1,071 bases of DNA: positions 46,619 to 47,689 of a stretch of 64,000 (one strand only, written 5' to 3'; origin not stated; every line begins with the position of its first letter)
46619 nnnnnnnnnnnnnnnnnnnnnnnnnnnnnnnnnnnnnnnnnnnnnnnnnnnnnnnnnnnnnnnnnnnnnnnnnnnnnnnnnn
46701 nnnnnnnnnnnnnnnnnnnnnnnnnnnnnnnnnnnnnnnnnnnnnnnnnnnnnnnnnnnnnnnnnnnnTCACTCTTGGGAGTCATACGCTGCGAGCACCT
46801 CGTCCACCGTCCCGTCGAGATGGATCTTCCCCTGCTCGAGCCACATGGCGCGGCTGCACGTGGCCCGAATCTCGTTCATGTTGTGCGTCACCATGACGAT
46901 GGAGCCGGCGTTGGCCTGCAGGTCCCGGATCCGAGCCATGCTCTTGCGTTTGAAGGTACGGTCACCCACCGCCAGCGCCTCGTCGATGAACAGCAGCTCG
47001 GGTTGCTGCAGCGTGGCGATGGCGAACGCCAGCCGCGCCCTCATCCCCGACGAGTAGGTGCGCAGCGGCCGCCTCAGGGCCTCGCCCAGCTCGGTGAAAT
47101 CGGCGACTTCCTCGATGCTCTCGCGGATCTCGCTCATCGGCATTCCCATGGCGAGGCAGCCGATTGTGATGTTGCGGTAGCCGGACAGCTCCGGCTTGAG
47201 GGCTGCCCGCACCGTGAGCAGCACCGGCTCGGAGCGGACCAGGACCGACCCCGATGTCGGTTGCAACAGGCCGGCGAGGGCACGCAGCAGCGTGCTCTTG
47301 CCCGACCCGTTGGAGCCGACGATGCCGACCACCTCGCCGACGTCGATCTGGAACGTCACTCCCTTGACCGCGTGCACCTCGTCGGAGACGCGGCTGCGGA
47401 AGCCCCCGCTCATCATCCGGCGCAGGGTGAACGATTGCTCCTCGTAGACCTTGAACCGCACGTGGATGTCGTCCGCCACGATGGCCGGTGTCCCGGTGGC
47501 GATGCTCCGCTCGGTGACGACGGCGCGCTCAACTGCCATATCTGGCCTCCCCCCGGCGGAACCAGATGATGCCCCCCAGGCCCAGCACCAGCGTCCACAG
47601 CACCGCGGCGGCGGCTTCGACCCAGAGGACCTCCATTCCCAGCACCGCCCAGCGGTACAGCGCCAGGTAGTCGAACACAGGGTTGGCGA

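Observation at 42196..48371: Teichoic-acid/capsule-like phosphodiester polymer machinery: TagF-Stealth fusion, a second Stealth, and a TagGH-like ABC exporter in one operon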

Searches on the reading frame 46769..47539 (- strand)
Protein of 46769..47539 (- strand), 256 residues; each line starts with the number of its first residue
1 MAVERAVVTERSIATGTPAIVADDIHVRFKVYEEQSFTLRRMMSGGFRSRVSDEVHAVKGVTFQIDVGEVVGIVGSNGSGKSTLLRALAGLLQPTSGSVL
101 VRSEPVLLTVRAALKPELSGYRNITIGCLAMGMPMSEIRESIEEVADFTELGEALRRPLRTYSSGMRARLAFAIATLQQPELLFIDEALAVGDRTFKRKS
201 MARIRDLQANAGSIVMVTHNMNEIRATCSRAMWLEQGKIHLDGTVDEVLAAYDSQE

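Call 3: search_protein_families(library=pfam, proteins=[window:46769-47539:-], max_evalue=0.01)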
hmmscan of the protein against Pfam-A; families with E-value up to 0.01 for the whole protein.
window:46769-47539:- (256 aa): 13 families
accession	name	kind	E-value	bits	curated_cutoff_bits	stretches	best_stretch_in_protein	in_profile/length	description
PF00005.33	ABC_tran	-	2.1e-24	87.1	25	1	59-189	2-136/137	ABC transporter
PF13304.12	AAA_21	-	1.1e-09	39.2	27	1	71-94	2-25/304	AAA domain, putative AbiEii toxin, Type IV TA system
PF13555.12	AAA_29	-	1.4e-06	28.3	27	1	58-96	12-50/61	P-loop containing region of AAA domain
PF13401.12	AAA_22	-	1.3e-05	25.9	27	1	73-209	10-109/130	AAA domain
PF02463.25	SMC_N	-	2.3e-05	24.4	40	1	69-92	24-48/220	RecF/RecN/SMC N terminal domain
PF13476.12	AAA_23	-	0.00026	22.1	27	1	69-92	20-43/201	AAA domain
PF13175.12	AAA_15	-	0.00038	20.6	32.1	1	63-95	17-50/374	AAA ATPase domain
PF25199.1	nSTAND_NTPase5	-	0.0013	19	34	0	69-105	42-79/145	Novel STAND NTPase 5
PF13604.12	AAA_30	-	0.0018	18.5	27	0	70-198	20-107/191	AAA domain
PF00004.35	AAA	-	0.0023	18.8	21.2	0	73-202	3-86/131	ATPase family associated with various cellular activities (AAA)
PF00350.29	Dynamin_N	-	0.007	16.8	27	0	71-163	1-80/168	Dynamin family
PF13671.12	AAA_33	-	0.0078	17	27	0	71-158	2-87/143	AAA domain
PF13191.12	AAA_16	-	0.0085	17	32.6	0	69-108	25-63/167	AAA ATPase domain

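Call 7: search_protein_families(library=ncbifam, proteins=[window:46769-47539:-], max_evalue=0.01)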
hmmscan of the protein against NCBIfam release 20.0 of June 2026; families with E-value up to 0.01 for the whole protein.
window:46769-47539:- (256 aa): 191 families (the best 25 are shown)
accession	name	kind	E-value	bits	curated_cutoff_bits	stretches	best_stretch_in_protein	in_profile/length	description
NF050108.1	galactan_ABC_ATP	equivalog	4.3e-55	186.5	400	1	24-255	5-243/244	galactan export ABC transporter ATP-binding subunit Wzt/RfbE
NF010065.0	PRK13545.1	equivalog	4.5e-54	184.1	538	1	26-253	11-235/549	teichoic acids export protein ATP-binding subunit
NF010066.0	PRK13546.1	equivalog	9.1e-51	172.7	320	1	47-253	29-235/264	teichoic acids export ABC transporter ATP-binding subunit TagH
TIGR01188.1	drrA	subfamily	2e-37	129.1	312.45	1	53-248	4-211/302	daunorubicin resistance ABC transporter, ATP-binding protein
TIGR04521.1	ECF_ATPase_2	equivalog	1.1e-33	116.5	330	2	121-253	103-237/279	energy-coupling factor transporter ATPase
NF040933.2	ABC_arch_GlcV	equivalog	1.1e-30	106.7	450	1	52-249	16-230/357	glucose ABC transporter ATP-binding protein GlcV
TIGR04520.1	ECF_ATPase_1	equivalog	1.6e-30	106.5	315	2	124-251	99-226/269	energy-coupling factor transporter ATPase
NF010157.0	PRK13636.1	equivalog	2.1e-28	99.3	463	1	50-251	14-232/285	cobalt transporter ATP-binding subunit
NF008653.0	PRK11650.1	subfamily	2.5e-26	92.5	432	1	53-249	15-223/357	sn-glycerol-3-phosphate ABC transporter ATP-binding protein UgpC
TIGR01166.1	cbiO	subfamily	3.7e-26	91.7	211.8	2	53-106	3-56/190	cobalt ABC transporter, ATP-binding protein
TIGR03265.1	PhnT2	equivalog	1.9e-25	89.9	457.7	1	53-249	15-223/353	putative 2-aminoethylphosphonate ABC transporter ATP-binding protein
TIGR02142.1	modC_ABC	equivalog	3.1e-25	89.2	285.05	1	61-251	16-222/353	molybdenum ABC transporter ATP-binding protein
NF010060.0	PRK13537.1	equivalog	9.2e-25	87.2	521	1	53-248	26-233/314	nodulation factor ABC transporter ATP-binding protein NodI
NF010156.0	PRK13635.1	equivalog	1.3e-24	86.9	392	2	53-103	18-68/279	energy-coupling factor ABC transporter ATP-binding protein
NF040873.1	AztA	equivalog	1.5e-24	86.6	220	1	54-228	4-186/191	zinc ABC transporter ATP-binding protein AztA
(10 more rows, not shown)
